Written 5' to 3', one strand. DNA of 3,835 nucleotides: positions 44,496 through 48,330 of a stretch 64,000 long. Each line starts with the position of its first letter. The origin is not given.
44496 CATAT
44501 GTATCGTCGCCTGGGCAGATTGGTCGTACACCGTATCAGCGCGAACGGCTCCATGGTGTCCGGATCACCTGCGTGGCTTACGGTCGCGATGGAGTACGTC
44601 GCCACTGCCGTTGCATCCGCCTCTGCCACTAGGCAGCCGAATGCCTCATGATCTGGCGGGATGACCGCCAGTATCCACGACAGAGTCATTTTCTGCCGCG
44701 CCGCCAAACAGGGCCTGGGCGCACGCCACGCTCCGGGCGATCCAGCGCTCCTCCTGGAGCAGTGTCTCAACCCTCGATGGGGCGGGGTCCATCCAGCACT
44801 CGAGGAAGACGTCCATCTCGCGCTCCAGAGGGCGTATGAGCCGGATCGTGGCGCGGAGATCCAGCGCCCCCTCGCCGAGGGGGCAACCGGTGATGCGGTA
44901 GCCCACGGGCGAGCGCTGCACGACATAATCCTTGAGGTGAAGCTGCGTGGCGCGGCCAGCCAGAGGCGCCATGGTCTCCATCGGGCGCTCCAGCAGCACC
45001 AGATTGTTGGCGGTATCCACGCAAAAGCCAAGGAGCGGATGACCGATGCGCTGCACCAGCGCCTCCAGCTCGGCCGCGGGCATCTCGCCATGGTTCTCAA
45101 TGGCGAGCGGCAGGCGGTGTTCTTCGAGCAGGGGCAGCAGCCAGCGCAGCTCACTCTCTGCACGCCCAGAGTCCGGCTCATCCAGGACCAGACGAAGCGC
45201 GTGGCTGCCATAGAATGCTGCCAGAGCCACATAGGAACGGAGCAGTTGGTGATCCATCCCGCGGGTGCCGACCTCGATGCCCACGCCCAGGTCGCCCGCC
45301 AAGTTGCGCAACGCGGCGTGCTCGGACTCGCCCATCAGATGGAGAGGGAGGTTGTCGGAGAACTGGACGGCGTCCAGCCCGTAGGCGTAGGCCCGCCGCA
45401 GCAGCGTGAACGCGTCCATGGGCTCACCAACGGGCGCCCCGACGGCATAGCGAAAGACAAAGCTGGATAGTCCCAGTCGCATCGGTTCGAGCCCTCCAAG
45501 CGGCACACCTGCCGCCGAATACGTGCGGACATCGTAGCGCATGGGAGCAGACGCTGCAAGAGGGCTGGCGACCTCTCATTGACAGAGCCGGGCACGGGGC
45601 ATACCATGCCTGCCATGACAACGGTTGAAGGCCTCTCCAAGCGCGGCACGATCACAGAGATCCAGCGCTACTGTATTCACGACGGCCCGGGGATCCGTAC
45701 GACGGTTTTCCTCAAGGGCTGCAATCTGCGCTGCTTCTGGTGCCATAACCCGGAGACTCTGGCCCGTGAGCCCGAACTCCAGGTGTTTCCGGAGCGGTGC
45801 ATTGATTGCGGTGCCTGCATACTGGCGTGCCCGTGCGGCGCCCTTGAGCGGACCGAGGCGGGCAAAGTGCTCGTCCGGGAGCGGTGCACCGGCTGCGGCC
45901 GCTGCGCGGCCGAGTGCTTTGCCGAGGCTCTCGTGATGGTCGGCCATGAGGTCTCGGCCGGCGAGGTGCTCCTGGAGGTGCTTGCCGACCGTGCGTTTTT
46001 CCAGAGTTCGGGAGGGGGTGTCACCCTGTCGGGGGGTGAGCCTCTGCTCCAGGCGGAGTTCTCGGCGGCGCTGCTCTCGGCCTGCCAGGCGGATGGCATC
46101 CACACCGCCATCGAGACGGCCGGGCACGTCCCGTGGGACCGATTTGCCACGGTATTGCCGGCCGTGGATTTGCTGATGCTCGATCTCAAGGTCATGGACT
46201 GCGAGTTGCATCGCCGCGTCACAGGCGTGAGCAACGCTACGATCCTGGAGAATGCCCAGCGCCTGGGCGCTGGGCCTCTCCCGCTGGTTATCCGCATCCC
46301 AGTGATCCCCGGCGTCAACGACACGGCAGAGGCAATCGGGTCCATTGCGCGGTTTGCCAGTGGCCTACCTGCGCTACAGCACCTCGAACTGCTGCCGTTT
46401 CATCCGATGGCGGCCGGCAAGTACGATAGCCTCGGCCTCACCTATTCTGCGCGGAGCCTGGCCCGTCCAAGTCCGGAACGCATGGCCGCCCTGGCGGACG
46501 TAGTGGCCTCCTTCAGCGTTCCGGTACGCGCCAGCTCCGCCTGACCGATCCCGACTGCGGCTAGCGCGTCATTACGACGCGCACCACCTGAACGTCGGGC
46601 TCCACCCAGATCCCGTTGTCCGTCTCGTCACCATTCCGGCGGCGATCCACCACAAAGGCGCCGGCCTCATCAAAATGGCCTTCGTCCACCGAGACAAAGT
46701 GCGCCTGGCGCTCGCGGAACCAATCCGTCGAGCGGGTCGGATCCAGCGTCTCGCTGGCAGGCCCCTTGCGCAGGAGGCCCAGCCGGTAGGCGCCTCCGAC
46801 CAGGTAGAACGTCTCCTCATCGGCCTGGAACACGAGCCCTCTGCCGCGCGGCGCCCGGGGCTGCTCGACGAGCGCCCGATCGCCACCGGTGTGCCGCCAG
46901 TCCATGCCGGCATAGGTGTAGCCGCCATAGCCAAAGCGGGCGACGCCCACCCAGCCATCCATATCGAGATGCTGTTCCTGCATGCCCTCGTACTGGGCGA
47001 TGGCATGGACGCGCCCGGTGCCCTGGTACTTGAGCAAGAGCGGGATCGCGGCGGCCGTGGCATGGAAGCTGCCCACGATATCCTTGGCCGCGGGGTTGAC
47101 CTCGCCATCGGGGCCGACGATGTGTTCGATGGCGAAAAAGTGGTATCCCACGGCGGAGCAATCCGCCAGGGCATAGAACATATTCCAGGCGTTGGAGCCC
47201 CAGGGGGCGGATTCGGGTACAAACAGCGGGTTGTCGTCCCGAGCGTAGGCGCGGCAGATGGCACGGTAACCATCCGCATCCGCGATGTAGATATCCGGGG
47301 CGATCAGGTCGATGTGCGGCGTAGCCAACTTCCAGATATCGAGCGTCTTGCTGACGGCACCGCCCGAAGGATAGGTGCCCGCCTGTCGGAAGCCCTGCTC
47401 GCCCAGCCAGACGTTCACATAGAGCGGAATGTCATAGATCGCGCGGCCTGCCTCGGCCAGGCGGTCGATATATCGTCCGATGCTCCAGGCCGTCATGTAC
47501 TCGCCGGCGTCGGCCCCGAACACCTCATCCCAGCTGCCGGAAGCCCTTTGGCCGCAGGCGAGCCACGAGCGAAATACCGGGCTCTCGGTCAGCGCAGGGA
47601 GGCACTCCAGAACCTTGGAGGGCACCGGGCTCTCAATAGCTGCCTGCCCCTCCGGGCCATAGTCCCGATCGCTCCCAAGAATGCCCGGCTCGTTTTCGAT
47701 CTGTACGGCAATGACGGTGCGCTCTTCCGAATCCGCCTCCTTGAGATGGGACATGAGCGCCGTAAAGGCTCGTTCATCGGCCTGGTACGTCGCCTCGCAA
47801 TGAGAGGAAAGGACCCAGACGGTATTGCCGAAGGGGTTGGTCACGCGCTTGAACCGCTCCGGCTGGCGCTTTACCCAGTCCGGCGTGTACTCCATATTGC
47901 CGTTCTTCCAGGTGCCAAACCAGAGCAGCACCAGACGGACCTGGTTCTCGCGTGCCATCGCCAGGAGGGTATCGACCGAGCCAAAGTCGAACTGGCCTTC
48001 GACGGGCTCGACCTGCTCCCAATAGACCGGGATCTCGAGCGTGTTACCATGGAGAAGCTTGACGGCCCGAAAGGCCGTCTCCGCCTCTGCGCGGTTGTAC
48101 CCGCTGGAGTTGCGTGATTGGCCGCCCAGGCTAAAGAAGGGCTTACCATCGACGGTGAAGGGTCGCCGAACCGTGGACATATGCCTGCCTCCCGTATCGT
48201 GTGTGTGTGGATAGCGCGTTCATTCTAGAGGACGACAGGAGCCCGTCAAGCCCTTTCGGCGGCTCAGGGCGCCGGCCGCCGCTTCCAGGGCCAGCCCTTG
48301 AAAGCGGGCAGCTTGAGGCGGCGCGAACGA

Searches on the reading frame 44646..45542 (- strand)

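Call 26: search_protein_families(library=pfam, proteins=[window:44646-45542:-], max_evalue=0.001)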
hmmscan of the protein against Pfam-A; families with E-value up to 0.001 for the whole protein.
window:44646-45542:- (298 aa): 1 family
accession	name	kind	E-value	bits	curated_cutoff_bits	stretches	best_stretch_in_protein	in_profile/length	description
PF01261.30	AP_endonuc_2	-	2e-12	47.8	31.1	1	127-263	103-234/249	Xylose isomerase-like TIM barrel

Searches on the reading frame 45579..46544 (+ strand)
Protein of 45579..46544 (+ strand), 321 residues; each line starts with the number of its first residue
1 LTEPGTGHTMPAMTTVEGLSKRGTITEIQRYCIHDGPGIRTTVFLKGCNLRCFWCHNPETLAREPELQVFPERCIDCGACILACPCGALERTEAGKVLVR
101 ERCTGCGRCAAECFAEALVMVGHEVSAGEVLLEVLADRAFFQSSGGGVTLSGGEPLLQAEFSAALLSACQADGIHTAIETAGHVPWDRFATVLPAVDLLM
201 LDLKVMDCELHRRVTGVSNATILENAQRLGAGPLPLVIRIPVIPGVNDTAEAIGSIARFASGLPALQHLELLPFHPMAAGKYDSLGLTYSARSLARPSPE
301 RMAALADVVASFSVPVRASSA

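Call 26: search_protein_families(library=pfam, proteins=[window:45579-46544:+], max_evalue=0.001)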
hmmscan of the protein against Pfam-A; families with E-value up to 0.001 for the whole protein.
window:45579-46544:+ (321 aa): 12 families
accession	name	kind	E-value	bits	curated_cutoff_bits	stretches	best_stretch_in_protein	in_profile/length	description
PF04055.27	Radical_SAM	-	1.5e-17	64.7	29.5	1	118-249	21-157/166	Radical SAM superfamily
PF13353.11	Fer4_12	-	2.4e-13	51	22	2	35-64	2-31/137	4Fe-4S single cluster domain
PF00037.32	Fer4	-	3.5e-11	42.9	21.1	2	68-90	2-24/24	4Fe-4S binding domain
PF12837.12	Fer4_6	-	1.6e-08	34.5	25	1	69-89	4-24/24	4Fe-4S binding domain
PF12838.12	Fer4_7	-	8.4e-08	33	27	1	73-115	1-50/52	4Fe-4S dicluster domain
PF13237.11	Fer4_10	-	9.7e-07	29.1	25.5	1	71-113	6-52/53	4Fe-4S dicluster domain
PF14697.11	Fer4_21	-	3.5e-06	27.5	35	1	71-116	5-55/59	4Fe-4S dicluster domain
PF13484.11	Fer4_16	-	1.3e-05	26.3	30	0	73-94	1-21/66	4Fe-4S double cluster binding domain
PF12797.12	Fer4_2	-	3.6e-05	23.9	24.5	1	71-85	7-21/22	4Fe-4S binding domain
PF12800.12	Fer4_4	-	0.00025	21.6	24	0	71-85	1-15/17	4Fe-4S binding domain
PF13187.11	Fer4_9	-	0.00045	20.6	27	1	73-115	1-49/52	4Fe-4S dicluster domain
PF25160.1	LdpA_Fe-S-bd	-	0.00086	19.5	27.6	0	98-117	23-42/49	LdpA Fe-S cluster-binding domain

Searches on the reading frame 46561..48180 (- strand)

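Call 26: search_protein_families(library=pfam, proteins=[window:46561-48180:-], max_evalue=0.001)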
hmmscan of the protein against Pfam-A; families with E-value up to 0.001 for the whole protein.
window:46561-48180:- (539 aa): 3 families
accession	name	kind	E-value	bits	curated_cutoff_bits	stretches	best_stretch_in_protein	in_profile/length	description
PF18120.7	DUF5597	-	1.4e-20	74.2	23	1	376-526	9-132/133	Domain of unknown function (DUF5597)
PF02449.21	Glyco_hydro_42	-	2.7e-06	27.5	21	1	31-180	10-152/376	Beta-galactosidase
PF01301.25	Glyco_hydro_35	-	5.9e-06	26.5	27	1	8-188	2-173/319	Glycosyl hydrolases family 35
